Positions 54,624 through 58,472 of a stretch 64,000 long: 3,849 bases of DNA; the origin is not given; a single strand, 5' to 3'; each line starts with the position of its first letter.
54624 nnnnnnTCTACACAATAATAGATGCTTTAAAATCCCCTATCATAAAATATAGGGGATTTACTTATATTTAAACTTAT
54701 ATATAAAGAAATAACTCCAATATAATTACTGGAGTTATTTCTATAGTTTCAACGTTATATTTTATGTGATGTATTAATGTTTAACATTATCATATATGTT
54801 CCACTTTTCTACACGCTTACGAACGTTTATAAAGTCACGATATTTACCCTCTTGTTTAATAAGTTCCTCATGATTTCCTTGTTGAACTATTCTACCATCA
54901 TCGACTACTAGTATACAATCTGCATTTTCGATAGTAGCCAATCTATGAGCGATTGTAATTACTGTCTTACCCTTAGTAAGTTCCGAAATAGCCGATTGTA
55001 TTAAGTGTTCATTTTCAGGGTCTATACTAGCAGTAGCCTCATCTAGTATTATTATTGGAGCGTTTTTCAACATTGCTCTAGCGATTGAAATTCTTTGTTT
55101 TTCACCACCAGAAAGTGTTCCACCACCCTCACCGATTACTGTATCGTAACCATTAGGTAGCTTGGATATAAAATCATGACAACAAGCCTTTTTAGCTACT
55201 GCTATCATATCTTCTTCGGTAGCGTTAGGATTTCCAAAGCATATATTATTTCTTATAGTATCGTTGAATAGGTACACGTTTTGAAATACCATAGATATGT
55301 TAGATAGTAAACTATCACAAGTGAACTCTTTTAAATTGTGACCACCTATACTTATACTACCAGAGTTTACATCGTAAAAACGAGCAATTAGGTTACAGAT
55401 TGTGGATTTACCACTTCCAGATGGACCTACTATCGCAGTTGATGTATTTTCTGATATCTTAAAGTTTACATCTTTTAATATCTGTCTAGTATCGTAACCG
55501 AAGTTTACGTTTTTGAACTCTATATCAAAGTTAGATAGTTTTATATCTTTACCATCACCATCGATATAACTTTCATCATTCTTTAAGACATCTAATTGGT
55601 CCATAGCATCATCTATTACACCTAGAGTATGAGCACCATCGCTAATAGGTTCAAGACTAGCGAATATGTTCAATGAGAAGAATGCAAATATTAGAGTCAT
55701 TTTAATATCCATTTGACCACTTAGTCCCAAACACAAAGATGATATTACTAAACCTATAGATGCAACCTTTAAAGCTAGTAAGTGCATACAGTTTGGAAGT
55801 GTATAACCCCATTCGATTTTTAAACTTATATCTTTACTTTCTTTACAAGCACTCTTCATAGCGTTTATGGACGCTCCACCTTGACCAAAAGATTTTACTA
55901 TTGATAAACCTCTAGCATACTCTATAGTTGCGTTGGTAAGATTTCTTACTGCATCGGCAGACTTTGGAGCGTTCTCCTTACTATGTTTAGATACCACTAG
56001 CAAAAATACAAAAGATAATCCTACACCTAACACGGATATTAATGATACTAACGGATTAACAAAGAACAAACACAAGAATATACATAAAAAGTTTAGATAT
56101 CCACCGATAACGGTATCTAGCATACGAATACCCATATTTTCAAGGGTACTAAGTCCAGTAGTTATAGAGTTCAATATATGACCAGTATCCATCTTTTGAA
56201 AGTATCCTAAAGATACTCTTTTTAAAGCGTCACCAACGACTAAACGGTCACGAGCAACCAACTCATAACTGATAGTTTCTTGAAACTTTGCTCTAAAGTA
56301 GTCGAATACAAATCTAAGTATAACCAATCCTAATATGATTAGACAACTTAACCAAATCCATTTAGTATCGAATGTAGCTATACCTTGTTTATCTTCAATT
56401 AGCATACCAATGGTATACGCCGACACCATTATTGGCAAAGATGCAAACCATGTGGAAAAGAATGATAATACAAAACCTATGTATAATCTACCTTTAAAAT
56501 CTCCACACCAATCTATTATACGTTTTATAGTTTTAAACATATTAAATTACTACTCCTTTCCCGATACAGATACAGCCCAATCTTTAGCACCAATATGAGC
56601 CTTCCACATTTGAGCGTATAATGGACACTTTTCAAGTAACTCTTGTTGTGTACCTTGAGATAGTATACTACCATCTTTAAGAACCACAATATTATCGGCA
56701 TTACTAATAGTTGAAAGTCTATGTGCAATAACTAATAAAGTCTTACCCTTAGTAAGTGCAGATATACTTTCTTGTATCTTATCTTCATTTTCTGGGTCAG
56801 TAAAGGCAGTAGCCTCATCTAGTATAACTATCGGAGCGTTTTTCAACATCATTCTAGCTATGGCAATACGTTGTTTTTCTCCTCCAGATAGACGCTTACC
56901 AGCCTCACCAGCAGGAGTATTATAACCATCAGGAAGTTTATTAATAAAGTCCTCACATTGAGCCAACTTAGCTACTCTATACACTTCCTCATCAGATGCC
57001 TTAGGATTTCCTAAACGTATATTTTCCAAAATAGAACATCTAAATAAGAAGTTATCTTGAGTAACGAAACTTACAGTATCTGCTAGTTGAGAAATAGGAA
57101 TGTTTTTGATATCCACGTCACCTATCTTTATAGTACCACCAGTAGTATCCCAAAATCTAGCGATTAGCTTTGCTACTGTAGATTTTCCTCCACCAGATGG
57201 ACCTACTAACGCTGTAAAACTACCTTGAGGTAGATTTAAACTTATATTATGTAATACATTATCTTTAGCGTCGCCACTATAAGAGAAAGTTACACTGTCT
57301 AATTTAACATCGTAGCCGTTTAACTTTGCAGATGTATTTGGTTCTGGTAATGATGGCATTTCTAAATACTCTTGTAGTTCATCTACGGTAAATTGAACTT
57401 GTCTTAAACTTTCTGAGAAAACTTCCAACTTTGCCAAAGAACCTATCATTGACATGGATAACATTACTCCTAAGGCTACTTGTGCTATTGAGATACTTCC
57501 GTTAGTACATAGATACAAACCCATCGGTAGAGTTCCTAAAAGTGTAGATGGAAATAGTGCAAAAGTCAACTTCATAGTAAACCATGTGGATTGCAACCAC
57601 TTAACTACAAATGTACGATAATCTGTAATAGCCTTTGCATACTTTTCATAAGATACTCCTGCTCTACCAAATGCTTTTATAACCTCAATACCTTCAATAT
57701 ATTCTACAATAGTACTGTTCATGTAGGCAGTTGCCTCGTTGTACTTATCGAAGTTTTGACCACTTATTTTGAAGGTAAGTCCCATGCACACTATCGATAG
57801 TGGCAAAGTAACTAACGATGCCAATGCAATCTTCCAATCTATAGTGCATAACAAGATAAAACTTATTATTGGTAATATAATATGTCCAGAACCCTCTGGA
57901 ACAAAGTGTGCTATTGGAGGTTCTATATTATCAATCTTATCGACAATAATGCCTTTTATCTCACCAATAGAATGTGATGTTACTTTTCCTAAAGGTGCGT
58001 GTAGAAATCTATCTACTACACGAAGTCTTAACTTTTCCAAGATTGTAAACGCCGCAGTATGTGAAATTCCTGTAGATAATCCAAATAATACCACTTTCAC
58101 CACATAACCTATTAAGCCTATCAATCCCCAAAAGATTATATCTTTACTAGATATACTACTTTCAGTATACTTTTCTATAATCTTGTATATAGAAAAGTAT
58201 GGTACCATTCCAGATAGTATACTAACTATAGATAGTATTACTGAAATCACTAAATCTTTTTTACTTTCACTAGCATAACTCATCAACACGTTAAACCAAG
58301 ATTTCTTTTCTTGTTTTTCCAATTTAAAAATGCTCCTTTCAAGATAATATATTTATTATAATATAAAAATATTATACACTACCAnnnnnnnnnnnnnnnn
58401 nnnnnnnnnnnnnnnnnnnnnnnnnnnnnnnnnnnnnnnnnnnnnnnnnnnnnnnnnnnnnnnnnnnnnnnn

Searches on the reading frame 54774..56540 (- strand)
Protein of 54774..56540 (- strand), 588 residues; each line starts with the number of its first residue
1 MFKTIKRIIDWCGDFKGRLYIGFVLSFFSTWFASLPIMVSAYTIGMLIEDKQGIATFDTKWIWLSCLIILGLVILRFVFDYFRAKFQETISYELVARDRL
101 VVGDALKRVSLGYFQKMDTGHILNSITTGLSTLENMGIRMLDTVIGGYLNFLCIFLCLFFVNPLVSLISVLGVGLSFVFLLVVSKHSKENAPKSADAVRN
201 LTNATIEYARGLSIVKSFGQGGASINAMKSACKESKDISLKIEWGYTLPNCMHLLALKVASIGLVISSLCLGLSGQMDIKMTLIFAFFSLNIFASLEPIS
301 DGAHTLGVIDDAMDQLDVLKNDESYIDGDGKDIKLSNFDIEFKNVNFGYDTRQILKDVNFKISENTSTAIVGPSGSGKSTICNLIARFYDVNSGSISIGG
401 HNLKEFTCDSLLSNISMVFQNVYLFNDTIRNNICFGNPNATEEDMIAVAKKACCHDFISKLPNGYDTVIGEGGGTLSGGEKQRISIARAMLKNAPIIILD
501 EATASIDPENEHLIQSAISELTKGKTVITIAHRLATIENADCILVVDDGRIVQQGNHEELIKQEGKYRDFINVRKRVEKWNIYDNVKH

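Call 3: search_protein_families(library=pfam, proteins=[window:54774-56540:-], max_evalue=0.01)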
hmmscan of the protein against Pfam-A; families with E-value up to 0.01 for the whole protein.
window:54774-56540:- (588 aa): 9 families
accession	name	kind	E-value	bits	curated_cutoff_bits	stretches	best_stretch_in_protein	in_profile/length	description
PF00005.33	ABC_tran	-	2.8e-33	115.9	25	1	355-504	1-137/137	ABC transporter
PF00664.28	ABC_membrane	-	3.7e-14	53.5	28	1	20-236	2-214/274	ABC transporter transmembrane region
PF02463.25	SMC_N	-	2.4e-11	43.9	40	1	427-546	135-211/220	RecF/RecN/SMC N terminal domain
PF13555.12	AAA_29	-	0.0003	20.9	27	1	358-381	15-38/61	P-loop containing region of AAA domain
PF03193.22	RsgA_GTPase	-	0.00053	20.3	30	1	340-397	82-138/174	RsgA GTPase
PF13401.12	AAA_22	-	0.00061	20.5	27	1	365-403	5-33/130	AAA domain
PF19044.6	P-loop_TraG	-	0.0063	15.6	25.8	0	361-394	25-59/413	TraG P-loop domain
PF13476.12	AAA_23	-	0.0064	17.6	27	0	357-385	14-39/201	AAA domain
PF13175.12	AAA_15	-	0.0082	16.2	32.1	0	355-414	14-55/374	AAA ATPase domain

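Call 4: search_protein_families(library=ncbifam, proteins=[window:54774-56540:-], max_evalue=0.01)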
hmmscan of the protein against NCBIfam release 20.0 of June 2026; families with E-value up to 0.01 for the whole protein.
window:54774-56540:- (588 aa): 192 families (the best 25 are shown)
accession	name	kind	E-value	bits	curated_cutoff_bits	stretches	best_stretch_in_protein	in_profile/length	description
NF045513.1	HepA_fam_ABC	equivalog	9.8e-111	371.1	725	1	21-572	54-607/610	heterocyst formation ABC transporter subunit HepA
TIGR02203.1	MsbA_lipidA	equivalog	7.2e-106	354.9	602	1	43-573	36-568/572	lipid A export permease/ATP-binding protein MsbA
NF008381.0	PRK11176.1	equivalog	5.5e-98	328.8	867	1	46-570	50-575/582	lipid A ABC transporter ATP-binding protein/permease MsbA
TIGR02204.1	MsbA_rel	hypoth_equivalog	7.6e-97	325.3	780.4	1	28-572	25-573/576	ABC transporter, permease/ATP-binding protein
NF052233.1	CphA_assoc_ABC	equivalog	9.7e-97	325.1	880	1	6-576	173-745/766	cyanophycin metabolism-associated ABC transporter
NF010178.0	PRK13657.1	equivalog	4e-91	306.2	733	1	109-572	102-568/588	glucan ABC transporter ATP-binding protein/ permease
TIGR00958.1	3a01208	subfamily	1.7e-88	297.7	874.6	1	4-569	148-709/711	antigen peptide transporter 2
NF008364.0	PRK11160.1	equivalog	3.9e-82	276.7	630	1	69-571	66-572/575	heme ABC transporter ATP-binding protein/permease CydC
TIGR02857.1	CydD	equivalog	5.8e-81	273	435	1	36-545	18-528/529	thiol reductant ABC exporter subunit CydD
TIGR03796.1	NHLM_micro_ABC1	equivalog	2e-78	264.3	853.3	1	59-571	190-709/710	NHLP family bacteriocin export ABC transporter peptidase/permease/ATPase subunit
TIGR01846.1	type_I_sec_HlyB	subfamily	4e-77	260.1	725.55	1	336-570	452-688/694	type I secretion system permease/ATPase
TIGR01192.1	chvA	subfamily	1.8e-76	258.1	585.4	1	110-571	103-567/585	glucan export ABC transporter ATP-binding protein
TIGR03797.1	NHLM_micro_ABC2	equivalog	3.8e-71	240.5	709.4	1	32-571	147-682/686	NHLP bacteriocin export ABC transporter permease/ATPase subunit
NF008055.0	PRK10789.1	equivalog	6.4e-71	239.5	845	1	37-572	32-569/590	SmdA family multidrug ABC transporter permease/ATP-binding protein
TIGR03375.1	type_I_sec_LssB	subfamily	6.7e-71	239.5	693.1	1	149-564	272-692/696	type I secretion system permease/ATPase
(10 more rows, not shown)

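Call 70: search_solved_structures(query=window:54774-56540:-, max_evalue=1e-60)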
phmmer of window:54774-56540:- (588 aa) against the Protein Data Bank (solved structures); distinct sequences matched with E-value up to 1e-60: 142 (the best 60 are shown).
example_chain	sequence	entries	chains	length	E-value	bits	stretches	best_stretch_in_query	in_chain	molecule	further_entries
8woi_A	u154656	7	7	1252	1.6e-129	436.1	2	90-572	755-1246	ABC transporter B family member 19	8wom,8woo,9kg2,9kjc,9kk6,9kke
8wp0_A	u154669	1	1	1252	9.7e-129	433.6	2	90-572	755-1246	ABC transporter B family member 19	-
7niu_A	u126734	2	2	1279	3e-122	412.2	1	81-574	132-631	Isoform 2 of Phosphatidylcholine translocator ABCB4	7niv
9ody_A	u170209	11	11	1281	1.4e-121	410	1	69-574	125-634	ATP-binding cassette, sub-family B (MDR/TAP), member 4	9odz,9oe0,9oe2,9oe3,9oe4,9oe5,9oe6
9oe1_A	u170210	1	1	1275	1.5e-121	409.9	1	69-574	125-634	ATP-binding cassette, sub-family B (MDR/TAP), member 4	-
6s7p_A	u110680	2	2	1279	1.8e-121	409.6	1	81-574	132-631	Phosphatidylcholine translocator ABCB4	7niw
4f4c_A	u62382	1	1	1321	2e-121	409.5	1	325-573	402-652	Multidrug resistance protein pgp-1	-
6qex_A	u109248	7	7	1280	1.7e-120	406.4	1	102-574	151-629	Multidrug resistance protein 1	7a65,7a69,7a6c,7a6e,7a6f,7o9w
8gmg_A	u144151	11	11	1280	1.7e-120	406.4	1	102-574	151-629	ATP-dependent translocase ABCB1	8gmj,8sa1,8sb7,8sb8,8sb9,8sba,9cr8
8y6h_A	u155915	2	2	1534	2.5e-120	405.8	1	103-574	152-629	ATP-dependent translocase ABCB1,mNeonGreen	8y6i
9nfi_A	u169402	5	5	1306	2.7e-120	405.7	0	69-573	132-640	Permeability Glycoprotein (P-gp)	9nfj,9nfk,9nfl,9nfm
8sa0_A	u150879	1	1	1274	3.8e-120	405.2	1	102-574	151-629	ATP-dependent translocase ABCB1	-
6fn1_A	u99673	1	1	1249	6.1e-120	404.6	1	104-571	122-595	Human-mouse chimeric ABCB1 (ABCBHM)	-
6fn4_A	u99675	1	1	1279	6.6e-120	404.4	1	104-571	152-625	Apo form of Human-mouse chimeric ABCB1 (ABCB1HM) in complex with Antigen binding fragment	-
6c0v_A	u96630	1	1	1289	9.2e-120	404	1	102-574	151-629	Multidrug resistance protein 1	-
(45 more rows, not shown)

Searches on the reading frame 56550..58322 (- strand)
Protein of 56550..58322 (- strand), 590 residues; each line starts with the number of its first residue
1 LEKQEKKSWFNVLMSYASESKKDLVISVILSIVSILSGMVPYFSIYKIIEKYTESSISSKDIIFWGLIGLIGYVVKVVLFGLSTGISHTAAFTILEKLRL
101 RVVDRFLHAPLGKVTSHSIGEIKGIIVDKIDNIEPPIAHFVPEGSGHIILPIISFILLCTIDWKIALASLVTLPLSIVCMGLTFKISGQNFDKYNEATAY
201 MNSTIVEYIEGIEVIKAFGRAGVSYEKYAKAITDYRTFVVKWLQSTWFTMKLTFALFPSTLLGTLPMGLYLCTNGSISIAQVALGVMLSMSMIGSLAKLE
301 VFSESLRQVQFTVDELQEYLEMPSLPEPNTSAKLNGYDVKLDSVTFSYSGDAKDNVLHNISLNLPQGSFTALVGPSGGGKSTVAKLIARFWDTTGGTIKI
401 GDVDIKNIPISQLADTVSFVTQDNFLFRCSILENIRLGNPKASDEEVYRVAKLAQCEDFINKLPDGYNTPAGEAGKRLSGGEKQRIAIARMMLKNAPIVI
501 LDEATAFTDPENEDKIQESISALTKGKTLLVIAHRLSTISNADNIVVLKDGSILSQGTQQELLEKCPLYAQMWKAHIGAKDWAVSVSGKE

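Call 3: search_protein_families(library=pfam, proteins=[window:56550-58322:-], max_evalue=0.01)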
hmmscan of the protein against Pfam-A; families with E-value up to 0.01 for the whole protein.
window:56550-58322:- (590 aa): 5 families
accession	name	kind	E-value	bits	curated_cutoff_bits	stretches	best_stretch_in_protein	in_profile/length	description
PF00664.28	ABC_membrane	-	3.5e-31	109.3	28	1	24-296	1-274/274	ABC transporter transmembrane region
PF00005.33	ABC_tran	-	7.8e-31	107.9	25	1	357-506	1-137/137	ABC transporter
PF02463.25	SMC_N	-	2.9e-10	40.4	40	1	477-548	136-211/220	RecF/RecN/SMC N terminal domain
PF13401.12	AAA_22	-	0.004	17.9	27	0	367-508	5-97/130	AAA domain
PF13481.12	AAA_25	-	0.0042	17.2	27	0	355-391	21-57/195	AAA domain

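Call 4: search_protein_families(library=ncbifam, proteins=[window:56550-58322:-], max_evalue=0.01)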
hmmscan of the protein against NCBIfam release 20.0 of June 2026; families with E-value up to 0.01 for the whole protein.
window:56550-58322:- (590 aa): 191 families (the best 25 are shown)
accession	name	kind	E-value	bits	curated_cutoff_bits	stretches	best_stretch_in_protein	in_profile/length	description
TIGR02203.1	MsbA_lipidA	equivalog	3.7e-95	319.5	602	1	10-574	2-567/572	lipid A export permease/ATP-binding protein MsbA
NF045513.1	HepA_fam_ABC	equivalog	4.1e-94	316.2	725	1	65-576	97-606/610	heterocyst formation ABC transporter subunit HepA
TIGR02204.1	MsbA_rel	hypoth_equivalog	2.1e-92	310.7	780.4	1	149-572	144-571/576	ABC transporter, permease/ATP-binding protein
TIGR01846.1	type_I_sec_HlyB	subfamily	2.2e-87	294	725.55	1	8-575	128-691/694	type I secretion system permease/ATPase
TIGR00958.1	3a01208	subfamily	6.3e-86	289.2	874.6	1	3-572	142-710/711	antigen peptide transporter 2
TIGR02857.1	CydD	equivalog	2.8e-85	287.3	435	1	22-548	3-529/529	thiol reductant ABC exporter subunit CydD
NF010178.0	PRK13657.1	equivalog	3.4e-84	283.4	733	1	27-576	28-570/588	glucan ABC transporter ATP-binding protein/ permease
NF052233.1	CphA_assoc_ABC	equivalog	1.2e-79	268.5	880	1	12-579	174-746/766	cyanophycin metabolism-associated ABC transporter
TIGR03375.1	type_I_sec_LssB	subfamily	1e-78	265.3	693.1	1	152-565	276-691/696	type I secretion system permease/ATPase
TIGR03796.1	NHLM_micro_ABC1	equivalog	5.9e-76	256.2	853.3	1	4-572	136-708/710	NHLP family bacteriocin export ABC transporter peptidase/permease/ATPase subunit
TIGR01193.1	bacteriocin_ABC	subfamily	2.8e-75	254.2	523.85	1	5-573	139-706/708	peptide cleavage/export ABC transporter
NF008381.0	PRK11176.1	equivalog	6.9e-75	252.5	867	1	83-577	86-580/582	lipid A ABC transporter ATP-binding protein/permease MsbA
TIGR02868.1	CydC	equivalog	8.4e-74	249.1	329.05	1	86-536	76-530/530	thiol reductant ABC exporter subunit CydC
NF008056.1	PRK10790.1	equivalog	2.2e-73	247.7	746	1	11-578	12-577/584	SmdB family multidrug efflux ABC transporter permease/ATP-binding protein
NF008364.0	PRK11160.1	equivalog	1.4e-70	238.5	630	1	86-574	83-573/575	heme ABC transporter ATP-binding protein/permease CydC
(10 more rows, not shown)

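Call 42: search_solved_structures(query=window:56550-58322:-, max_evalue=1e-30)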
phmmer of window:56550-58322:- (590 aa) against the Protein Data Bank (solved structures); distinct sequences matched with E-value up to 1e-30: 260 (the best 60 are shown).
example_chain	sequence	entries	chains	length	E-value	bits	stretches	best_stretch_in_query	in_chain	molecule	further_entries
8zpx_B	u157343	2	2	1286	1.8e-121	410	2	152-586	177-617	ABC transporter B family member 1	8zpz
9juj_A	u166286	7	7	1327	2e-121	409.8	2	152-586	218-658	ABC transporter B family member 1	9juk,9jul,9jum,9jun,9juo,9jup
8zq4_B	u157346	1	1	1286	1.2e-120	407.2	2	152-586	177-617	ABC transporter B family member 1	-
7zka_A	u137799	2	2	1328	2.7e-120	406.1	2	89-572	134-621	ATP-dependent translocase ABCB1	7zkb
7zk4_A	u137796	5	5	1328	2.9e-120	406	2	156-580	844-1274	ATP-dependent translocase ABCB1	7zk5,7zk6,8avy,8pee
6qee_A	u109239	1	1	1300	7.6e-120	404.6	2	153-581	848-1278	ABCB1HM-EQ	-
6ujt_A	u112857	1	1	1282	7.6e-120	404.6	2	156-580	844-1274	ATP-dependent translocase ABCB1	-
3g5u_A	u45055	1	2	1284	8.3e-120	404.5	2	156-581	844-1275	Multidrug resistance protein 1a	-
6ujr_A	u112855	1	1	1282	9.2e-120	404.3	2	156-580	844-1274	ATP-dependent translocase ABCB1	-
3g60_A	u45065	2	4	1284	1e-119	404.2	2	156-581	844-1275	Multidrug resistance protein 1a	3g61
6ujw_A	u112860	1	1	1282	1.1e-119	404.1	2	156-580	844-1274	ATP-dependent translocase ABCB1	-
4m1m_A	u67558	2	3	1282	1.2e-119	404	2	156-580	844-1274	Multidrug resistance protein 1A | ATP-dependent translocase ABCB1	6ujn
6ujs_A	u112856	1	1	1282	1.2e-119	403.9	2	156-580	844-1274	ATP-dependent translocase ABCB1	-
4lsg_A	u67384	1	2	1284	1.3e-119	403.8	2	156-580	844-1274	Multidrug resistance protein 1A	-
6ujp_A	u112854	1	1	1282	1.4e-119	403.8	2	156-580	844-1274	ATP-dependent translocase ABCB1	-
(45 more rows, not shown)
